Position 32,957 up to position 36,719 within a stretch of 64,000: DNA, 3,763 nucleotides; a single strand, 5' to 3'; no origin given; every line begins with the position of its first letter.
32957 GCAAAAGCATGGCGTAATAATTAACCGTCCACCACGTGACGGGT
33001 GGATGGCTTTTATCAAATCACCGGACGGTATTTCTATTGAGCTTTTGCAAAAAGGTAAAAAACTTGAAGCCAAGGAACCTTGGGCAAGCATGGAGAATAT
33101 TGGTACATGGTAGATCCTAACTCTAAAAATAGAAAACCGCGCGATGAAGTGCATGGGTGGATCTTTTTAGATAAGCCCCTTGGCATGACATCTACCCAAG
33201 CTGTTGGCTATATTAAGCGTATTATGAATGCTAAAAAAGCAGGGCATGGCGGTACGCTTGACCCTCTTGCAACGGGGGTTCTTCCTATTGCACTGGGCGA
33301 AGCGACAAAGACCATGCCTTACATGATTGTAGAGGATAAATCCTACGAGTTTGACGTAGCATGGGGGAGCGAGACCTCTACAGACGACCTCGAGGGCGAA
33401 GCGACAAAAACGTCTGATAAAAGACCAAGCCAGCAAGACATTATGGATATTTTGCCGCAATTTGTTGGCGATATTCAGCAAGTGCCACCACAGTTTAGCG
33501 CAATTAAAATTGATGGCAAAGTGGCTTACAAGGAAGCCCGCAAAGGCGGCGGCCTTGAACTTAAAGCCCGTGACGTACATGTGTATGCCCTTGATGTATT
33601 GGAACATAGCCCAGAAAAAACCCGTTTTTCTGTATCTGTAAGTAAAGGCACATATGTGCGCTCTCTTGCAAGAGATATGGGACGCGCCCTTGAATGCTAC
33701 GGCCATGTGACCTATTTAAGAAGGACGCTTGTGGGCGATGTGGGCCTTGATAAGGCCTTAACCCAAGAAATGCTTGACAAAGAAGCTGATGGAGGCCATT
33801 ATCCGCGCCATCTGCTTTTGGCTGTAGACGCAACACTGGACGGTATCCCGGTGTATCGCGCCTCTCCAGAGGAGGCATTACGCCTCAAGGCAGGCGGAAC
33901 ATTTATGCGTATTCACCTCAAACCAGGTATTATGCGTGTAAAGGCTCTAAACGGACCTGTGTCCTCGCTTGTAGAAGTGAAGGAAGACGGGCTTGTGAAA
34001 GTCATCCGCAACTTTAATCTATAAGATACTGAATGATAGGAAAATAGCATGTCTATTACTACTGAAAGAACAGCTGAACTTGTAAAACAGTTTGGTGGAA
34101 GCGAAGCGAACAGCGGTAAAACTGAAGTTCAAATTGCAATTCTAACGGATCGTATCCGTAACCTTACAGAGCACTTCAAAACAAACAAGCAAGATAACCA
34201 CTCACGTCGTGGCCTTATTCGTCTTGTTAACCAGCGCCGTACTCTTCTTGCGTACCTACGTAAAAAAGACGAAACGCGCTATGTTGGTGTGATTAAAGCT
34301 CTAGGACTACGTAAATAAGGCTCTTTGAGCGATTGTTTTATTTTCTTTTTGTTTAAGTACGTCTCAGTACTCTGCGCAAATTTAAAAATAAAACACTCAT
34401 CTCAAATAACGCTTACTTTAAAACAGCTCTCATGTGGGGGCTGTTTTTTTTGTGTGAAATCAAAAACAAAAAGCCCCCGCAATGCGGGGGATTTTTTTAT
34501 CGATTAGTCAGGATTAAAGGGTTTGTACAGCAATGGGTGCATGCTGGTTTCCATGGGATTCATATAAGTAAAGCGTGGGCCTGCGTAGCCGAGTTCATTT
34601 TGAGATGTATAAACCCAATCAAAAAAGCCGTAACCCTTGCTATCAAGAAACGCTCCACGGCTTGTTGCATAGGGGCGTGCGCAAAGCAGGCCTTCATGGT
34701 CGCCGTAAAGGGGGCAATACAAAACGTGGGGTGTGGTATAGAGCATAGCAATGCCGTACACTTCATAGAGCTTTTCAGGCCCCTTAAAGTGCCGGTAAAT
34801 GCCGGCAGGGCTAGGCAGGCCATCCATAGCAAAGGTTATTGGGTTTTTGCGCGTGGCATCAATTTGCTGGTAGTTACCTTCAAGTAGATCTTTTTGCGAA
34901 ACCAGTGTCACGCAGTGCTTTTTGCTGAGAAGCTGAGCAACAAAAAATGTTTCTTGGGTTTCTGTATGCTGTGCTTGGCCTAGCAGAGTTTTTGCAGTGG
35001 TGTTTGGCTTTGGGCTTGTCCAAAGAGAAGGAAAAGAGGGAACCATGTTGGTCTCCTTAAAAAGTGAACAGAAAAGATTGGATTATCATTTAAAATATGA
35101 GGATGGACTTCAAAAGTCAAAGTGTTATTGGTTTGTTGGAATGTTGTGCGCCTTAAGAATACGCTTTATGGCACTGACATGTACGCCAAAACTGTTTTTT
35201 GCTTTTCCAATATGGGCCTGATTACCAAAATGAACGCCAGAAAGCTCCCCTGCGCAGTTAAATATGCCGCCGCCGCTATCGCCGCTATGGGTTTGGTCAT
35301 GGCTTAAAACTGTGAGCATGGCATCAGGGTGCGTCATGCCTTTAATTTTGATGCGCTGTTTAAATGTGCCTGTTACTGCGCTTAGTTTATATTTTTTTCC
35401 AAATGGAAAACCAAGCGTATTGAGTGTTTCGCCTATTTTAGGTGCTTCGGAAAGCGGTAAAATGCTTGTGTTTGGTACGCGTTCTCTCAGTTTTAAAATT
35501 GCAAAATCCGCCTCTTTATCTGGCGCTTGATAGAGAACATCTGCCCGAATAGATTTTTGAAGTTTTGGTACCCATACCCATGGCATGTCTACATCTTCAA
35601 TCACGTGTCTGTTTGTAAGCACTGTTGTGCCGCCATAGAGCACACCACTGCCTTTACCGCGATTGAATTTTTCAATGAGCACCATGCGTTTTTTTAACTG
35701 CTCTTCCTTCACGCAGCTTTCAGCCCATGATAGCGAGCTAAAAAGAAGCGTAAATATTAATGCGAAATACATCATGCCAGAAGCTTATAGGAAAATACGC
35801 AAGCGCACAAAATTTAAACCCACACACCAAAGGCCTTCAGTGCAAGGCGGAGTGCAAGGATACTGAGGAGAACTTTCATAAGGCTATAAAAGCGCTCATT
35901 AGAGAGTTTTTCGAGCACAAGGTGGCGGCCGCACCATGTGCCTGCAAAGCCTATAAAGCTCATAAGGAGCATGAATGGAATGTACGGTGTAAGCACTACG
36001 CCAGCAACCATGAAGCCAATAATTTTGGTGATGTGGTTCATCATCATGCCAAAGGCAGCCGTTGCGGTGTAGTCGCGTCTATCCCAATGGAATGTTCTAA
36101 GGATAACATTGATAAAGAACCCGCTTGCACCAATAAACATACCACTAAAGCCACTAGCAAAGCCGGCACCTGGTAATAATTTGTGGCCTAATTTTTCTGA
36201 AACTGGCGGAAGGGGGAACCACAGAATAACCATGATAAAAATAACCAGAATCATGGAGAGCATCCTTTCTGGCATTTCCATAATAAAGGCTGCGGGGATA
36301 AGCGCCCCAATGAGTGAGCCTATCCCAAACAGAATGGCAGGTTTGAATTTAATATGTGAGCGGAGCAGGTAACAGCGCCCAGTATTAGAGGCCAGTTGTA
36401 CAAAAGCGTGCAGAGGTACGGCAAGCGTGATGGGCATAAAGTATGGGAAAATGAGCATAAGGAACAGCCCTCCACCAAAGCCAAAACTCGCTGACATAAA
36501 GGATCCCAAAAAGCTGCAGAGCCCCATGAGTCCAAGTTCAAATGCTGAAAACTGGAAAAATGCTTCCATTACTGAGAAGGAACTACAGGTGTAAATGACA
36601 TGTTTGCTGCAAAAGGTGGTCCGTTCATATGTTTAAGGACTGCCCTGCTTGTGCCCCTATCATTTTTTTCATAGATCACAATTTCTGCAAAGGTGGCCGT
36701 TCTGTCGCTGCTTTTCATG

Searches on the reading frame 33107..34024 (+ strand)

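Call 41: search_protein_families(library=pfam, proteins=[window:33107-34024:+], max_evalue=0.00001)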
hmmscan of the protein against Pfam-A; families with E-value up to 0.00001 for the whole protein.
window:33107-34024:+ (305 aa): 2 families
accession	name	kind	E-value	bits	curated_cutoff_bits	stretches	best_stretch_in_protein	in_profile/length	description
PF01509.24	TruB_N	-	1.1e-51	175.5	27.3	1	37-184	1-149/149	TruB family pseudouridylate synthase (N terminal domain)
PF16198.10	TruB_C_2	-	8.8e-10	39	29.3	1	185-244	1-65/66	tRNA pseudouridylate synthase B C-terminal domain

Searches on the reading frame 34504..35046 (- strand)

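Call 41: search_protein_families(library=pfam, proteins=[window:34504-35046:-], max_evalue=0.00001)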
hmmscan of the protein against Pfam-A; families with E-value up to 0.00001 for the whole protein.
window:34504-35046:- (180 aa): 1 family
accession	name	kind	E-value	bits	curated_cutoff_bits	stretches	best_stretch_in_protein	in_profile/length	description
PF07866.17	DUF1653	-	2.4e-07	31.4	23.5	0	82-127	1-44/62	Protein of unknown function (DUF1653)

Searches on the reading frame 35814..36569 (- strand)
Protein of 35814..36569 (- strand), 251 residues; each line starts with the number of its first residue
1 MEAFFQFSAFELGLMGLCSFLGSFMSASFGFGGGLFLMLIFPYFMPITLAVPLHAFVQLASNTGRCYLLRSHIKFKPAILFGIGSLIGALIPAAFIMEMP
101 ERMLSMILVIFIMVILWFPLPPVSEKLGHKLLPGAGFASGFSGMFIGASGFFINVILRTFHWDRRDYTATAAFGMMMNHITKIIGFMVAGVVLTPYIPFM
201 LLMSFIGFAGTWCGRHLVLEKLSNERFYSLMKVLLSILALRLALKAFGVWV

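Call 41: search_protein_families(library=pfam, proteins=[window:35814-36569:-], max_evalue=0.00001)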
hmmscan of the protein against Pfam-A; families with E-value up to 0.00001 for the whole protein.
window:35814-36569:- (251 aa): 1 family
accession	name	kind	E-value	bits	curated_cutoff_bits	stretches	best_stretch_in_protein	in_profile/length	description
PF01925.25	TauE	-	2.7e-23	83.3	32.6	1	17-242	3-237/237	Sulfite exporter TauE/SafE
